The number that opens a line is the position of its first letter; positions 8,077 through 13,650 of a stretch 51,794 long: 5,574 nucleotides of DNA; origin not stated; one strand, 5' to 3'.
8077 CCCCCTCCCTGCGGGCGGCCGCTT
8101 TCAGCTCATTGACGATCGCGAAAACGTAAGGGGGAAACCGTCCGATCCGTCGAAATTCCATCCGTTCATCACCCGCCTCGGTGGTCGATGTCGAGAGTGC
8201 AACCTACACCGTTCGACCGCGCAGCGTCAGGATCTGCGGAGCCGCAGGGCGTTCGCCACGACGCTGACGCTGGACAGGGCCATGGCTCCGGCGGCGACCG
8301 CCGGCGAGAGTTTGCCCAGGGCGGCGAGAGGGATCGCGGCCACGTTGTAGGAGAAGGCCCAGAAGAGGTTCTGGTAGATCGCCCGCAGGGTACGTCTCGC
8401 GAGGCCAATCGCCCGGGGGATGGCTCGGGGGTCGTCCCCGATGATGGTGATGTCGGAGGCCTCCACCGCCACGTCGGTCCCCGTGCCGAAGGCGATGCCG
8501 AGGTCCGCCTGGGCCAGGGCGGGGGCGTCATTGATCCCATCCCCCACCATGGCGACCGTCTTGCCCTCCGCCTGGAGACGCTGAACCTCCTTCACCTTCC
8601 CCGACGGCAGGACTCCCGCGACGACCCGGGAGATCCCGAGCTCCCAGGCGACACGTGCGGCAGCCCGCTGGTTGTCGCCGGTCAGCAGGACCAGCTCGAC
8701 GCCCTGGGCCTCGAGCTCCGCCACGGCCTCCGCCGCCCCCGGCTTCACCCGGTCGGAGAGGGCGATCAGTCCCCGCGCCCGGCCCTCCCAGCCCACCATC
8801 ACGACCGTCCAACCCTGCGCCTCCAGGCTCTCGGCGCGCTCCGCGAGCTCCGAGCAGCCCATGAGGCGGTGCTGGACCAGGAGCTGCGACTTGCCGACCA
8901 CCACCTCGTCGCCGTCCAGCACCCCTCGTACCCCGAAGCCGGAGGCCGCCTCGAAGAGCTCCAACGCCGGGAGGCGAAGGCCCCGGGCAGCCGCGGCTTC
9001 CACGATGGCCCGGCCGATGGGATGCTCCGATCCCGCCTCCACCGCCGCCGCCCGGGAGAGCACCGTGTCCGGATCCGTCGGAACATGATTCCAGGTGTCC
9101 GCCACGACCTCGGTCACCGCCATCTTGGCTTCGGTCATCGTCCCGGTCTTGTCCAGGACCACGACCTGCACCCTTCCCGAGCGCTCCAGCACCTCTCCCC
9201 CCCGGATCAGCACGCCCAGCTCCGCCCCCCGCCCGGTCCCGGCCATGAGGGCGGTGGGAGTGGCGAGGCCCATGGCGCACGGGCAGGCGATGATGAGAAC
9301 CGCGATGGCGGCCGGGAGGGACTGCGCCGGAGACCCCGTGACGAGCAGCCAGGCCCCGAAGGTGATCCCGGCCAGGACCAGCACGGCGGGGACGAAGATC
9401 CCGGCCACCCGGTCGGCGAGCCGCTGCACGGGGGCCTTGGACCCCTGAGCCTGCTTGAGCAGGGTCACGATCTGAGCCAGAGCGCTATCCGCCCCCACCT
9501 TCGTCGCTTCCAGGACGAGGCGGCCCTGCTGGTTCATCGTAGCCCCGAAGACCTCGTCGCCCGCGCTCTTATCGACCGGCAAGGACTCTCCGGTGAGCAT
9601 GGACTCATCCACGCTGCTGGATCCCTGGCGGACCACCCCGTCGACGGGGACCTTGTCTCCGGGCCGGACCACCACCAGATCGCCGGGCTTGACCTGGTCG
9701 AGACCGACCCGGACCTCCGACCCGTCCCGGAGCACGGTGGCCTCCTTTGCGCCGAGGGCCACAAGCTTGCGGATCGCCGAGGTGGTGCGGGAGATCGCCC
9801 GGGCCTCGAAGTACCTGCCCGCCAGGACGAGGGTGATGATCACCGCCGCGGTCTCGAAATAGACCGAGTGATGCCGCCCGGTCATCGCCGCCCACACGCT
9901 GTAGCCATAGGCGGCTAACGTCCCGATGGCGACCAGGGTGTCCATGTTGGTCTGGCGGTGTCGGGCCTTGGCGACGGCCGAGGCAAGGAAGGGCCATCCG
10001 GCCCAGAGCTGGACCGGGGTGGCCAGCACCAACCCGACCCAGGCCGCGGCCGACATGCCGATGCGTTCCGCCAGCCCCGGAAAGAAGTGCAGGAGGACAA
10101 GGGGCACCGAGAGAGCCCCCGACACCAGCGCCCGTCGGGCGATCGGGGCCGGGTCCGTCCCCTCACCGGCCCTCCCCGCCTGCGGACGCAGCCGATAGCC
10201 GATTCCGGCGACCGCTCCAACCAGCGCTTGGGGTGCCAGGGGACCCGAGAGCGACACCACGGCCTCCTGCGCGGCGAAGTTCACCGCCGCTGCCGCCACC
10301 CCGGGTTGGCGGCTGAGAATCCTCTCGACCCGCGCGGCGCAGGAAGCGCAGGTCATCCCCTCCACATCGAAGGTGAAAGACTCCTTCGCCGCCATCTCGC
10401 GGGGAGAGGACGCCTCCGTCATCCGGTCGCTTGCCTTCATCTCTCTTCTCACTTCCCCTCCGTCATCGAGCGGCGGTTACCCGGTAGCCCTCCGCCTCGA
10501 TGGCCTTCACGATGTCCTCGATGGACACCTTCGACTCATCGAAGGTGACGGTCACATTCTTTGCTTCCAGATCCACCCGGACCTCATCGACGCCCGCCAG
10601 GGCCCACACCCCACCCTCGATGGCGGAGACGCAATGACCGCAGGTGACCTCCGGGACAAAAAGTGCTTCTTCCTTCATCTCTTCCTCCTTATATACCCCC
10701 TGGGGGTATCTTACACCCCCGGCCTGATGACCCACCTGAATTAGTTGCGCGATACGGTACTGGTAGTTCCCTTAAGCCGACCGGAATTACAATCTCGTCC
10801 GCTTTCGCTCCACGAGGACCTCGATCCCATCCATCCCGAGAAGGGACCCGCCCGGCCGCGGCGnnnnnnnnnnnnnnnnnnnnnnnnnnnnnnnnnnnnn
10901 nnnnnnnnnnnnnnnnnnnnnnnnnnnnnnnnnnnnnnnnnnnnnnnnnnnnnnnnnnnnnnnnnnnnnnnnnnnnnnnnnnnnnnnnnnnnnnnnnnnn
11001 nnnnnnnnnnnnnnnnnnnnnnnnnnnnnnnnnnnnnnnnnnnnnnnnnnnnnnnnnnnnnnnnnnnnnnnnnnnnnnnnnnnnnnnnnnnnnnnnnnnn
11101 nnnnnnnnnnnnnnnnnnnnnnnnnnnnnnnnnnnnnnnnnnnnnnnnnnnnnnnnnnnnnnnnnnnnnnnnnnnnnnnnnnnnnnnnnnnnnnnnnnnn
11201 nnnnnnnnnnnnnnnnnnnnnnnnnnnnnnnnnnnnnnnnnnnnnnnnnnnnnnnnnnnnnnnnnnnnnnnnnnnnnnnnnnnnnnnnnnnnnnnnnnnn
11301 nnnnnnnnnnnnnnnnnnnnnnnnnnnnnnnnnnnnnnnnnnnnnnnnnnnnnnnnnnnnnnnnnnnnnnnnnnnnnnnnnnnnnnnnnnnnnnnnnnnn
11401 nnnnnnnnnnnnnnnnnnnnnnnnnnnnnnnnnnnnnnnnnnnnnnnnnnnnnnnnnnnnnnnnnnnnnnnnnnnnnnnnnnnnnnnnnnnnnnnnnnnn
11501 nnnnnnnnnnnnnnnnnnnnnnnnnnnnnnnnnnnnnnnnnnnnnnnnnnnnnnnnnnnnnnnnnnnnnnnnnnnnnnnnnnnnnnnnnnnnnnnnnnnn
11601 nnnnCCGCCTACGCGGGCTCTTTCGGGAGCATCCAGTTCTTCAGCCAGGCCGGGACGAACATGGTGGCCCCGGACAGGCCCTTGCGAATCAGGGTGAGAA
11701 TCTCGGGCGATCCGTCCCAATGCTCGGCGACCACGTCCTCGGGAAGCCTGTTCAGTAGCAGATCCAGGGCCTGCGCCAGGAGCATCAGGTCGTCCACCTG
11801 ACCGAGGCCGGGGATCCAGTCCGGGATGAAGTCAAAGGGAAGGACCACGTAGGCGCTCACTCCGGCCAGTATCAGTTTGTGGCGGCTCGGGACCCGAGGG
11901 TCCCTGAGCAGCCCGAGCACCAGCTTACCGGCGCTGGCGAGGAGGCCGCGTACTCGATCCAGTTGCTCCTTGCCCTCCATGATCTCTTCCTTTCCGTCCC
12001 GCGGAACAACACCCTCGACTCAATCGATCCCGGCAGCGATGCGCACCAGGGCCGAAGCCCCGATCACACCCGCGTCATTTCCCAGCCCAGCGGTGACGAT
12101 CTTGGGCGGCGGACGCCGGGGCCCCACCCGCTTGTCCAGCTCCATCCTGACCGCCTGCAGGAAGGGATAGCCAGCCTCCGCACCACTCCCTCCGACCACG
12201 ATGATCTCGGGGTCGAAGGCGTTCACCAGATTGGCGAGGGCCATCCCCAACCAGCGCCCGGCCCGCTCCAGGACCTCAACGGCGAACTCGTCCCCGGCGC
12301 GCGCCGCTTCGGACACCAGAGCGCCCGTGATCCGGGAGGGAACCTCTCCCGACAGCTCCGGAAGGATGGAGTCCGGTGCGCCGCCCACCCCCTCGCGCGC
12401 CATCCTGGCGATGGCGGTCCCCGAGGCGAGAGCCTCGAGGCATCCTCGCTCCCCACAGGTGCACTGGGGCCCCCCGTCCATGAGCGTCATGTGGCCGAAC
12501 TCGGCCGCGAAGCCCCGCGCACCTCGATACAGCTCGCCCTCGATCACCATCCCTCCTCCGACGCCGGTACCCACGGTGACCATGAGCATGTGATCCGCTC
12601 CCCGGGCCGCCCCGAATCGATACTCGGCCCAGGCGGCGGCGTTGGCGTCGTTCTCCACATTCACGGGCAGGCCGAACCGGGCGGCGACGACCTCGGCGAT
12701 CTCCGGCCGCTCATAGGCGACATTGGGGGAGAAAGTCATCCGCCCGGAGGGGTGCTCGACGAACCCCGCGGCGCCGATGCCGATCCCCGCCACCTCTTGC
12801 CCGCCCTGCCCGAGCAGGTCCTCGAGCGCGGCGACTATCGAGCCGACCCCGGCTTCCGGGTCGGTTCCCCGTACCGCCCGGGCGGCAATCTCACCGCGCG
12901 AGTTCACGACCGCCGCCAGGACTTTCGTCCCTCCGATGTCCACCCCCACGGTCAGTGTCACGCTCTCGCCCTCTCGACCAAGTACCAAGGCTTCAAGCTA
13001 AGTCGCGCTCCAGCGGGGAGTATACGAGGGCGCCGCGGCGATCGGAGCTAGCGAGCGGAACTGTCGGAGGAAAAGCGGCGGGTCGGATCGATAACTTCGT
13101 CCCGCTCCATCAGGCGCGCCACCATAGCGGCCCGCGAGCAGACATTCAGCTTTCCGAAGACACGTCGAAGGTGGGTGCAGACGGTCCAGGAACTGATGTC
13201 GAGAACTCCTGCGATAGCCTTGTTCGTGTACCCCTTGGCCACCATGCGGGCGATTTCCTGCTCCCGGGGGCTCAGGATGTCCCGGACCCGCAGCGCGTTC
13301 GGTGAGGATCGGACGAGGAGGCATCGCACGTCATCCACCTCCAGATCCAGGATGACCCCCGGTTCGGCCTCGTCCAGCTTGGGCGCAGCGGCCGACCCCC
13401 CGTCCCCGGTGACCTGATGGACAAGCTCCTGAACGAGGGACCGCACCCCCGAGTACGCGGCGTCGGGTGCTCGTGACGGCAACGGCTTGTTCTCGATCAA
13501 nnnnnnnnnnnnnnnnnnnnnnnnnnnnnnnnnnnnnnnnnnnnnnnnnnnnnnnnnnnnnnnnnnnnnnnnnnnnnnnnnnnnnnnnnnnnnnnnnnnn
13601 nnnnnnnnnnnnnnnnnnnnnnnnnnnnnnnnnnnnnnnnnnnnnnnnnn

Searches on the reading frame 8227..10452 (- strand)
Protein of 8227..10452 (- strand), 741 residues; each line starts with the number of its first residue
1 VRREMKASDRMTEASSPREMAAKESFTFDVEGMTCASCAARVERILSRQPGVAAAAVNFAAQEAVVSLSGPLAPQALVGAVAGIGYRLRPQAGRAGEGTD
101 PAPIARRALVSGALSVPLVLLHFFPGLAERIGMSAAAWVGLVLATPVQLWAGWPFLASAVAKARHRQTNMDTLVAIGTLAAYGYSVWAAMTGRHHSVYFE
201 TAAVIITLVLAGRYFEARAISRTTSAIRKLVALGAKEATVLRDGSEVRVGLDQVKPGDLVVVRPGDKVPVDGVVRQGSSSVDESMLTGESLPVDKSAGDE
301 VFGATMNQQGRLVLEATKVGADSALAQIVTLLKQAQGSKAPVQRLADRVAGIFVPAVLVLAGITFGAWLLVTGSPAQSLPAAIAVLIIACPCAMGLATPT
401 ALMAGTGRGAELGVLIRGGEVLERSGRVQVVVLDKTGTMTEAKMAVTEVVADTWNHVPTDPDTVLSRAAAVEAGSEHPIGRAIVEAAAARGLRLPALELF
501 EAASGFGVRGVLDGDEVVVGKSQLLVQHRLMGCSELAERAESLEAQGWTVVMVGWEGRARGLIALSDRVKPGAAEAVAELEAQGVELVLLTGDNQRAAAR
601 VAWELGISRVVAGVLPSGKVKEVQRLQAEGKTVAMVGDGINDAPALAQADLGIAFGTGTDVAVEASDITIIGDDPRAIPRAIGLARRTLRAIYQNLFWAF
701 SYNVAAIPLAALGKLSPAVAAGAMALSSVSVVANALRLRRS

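Call 92: search_protein_families(library=pfam, proteins=[window:8227-10452:-], max_evalue=0.001)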
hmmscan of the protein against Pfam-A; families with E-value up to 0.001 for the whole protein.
window:8227-10452:- (741 aa): 5 families
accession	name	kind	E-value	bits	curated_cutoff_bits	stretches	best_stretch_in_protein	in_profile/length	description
PF00122.25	E1-E2_ATPase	-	3.5e-63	212.8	28.1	1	235-411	4-180/181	E1-E2 ATPase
PF00702.32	Hydrolase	-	3.4e-35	122.6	26.4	1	429-650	2-191/191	haloacid dehalogenase-like hydrolase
PF00403.32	HMA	-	2.4e-15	57.1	24.8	1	27-86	1-61/62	Heavy-metal-associated domain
PF08282.18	Hydrolase_3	-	1.8e-07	31.6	20.9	0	624-671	197-244/255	haloacid dehalogenase-like hydrolase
PF12710.13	HAD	-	7.7e-07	30.2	27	1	569-646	86-188/189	haloacid dehalogenase-like hydrolase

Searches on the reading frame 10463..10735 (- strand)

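Call 92: search_protein_families(library=pfam, proteins=[window:10463-10735:-], max_evalue=0.001)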
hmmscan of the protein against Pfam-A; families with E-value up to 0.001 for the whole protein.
window:10463-10735:- (90 aa): 1 family
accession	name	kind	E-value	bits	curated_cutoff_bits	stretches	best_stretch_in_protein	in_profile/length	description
PF00403.32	HMA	-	6.2e-19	68.6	24.8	1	25-84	2-61/62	Heavy-metal-associated domain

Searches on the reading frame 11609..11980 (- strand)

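Call 92: search_protein_families(library=pfam, proteins=[window:11609-11980:-], max_evalue=0.001)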
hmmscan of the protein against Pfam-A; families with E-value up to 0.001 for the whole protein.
window:11609-11980:- (123 aa): 1 family
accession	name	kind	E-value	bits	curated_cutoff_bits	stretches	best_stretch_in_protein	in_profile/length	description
PF06803.17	DUF1232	-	5.4e-13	48.9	23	1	35-69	2-36/37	Protein of unknown function (DUF1232)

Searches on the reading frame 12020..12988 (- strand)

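Call 92: search_protein_families(library=pfam, proteins=[window:12020-12988:-], max_evalue=0.001)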
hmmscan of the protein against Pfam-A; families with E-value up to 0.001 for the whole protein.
window:12020-12988:- (322 aa): 2 families
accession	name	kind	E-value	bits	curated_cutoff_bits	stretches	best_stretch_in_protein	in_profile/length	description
PF00480.26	ROK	-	4.9e-75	253.2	22.9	1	13-316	1-292/294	ROK family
PF01869.26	BcrAD_BadFG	-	7.4e-08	32.7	31.5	1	14-76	1-72/271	BadF/BadG/BcrA/BcrD ATPase family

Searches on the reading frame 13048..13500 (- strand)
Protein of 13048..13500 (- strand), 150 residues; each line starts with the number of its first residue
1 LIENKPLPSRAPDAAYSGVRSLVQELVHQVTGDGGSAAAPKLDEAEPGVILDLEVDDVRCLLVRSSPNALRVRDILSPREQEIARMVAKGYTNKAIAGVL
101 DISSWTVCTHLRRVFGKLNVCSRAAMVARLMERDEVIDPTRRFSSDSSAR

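Call 3: search_protein_families(library=pfam, proteins=[window:13048-13500:-], max_evalue=0.1)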
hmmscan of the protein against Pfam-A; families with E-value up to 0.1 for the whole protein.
window:13048-13500:- (150 aa): 6 families
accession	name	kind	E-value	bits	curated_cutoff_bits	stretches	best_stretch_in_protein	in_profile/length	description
PF00196.25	GerE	-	4.4e-17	61.9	23.5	1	74-127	1-54/57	Bacterial regulatory proteins, luxR family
PF13936.12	HTH_38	-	0.00034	20.7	27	1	76-113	5-43/44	Helix-turn-helix domain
PF13384.12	HTH_23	-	0.0013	18.9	24.6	1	81-113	8-40/50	Homeodomain-like domain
PF08281.18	Sigma70_r4_2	-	0.002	18.2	25.7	1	76-115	11-51/54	Sigma-70, region 4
PF04545.22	Sigma70_r4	-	0.0096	15.9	24.1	1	75-118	4-48/50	Sigma-70, region 4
PF20083.4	DUF6477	-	0.079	13.5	25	0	104-143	27-66/97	Family of unknown function (DUF6477)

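Call 4: search_protein_families(library=ncbifam, proteins=[window:13048-13500:-], max_evalue=0.1)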
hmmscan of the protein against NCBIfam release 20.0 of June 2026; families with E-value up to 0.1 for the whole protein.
window:13048-13500:- (150 aa): 30 families (the best 25 are shown)
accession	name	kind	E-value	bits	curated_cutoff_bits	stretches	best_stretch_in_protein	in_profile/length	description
TIGR03020.2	EpsA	equivalog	1.2e-15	57.9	170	1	69-131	183-246/247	XrtB/PEP-CTERM-associated transcriptional regulator EpsA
NF007708.0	PRK10403.1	equivalog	4.2e-10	39.4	343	1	75-128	153-206/215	nitrate/nitrite response regulator protein NarP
NF052445.1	RespRegMctR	equivalog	7.6e-10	38.5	300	1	74-132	143-201/205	two-component system response regulator MctR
NF041232.1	BagY_FevT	exception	1.2e-09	37.5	700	1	76-140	297-359/367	LuxR family transcriptional regulator BagY/FevT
NF007935.0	PRK10651.1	equivalog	2.8e-09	36.5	250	1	71-125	151-205/216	two-component system response regulator NarL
NF040749.1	tetrathio_RR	equivalog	3.4e-09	36.7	290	1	74-130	132-188/191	tetrathionate respiration response regulator TtrR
NF047785.1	respo_reg_MadR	equivalog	8.1e-09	35.1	300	1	62-127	135-200/209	MadR family response regulator transcription factor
NF052366.1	photon_PedR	equivalog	3e-08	33.7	120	1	76-132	3-59/74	photosynthetic electron transport-dependent transcriptional regulator PedR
TIGR03541.1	reg_near_HchA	equivalog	3.4e-08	33.3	215.6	1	67-135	163-231/232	PA1136 family autoinducer-binding transcriptional regulator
NF003420.0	PRK04841.1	equivalog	7.3e-08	30.9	537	1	74-127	837-890/903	HTH-type transcriptional regulator MalT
NF011896.0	PRK15369.1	equivalog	8.7e-08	32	242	1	72-126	146-200/211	two component system response regulator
NF007505.1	PRK10100.1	equivalog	1.2e-06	28.4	250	1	75-127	144-196/204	biofilm master transcriptional regulator CsgD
TIGR02937.1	sigma70-ECF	superfamily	9.4e-06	25.4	42.9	1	74-119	116-162/165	sigma-70 family RNA polymerase sigma factor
NF007403.0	PRK09935.1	equivalog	1.3e-05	24.9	271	1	73-124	147-198/210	fimbria biosynthesis transcriptional regulator FimZ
NF041830.1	RR_TF_ErdR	exception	1.9e-05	24.5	390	1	76-126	151-201/213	response regulator transcription factor ErdR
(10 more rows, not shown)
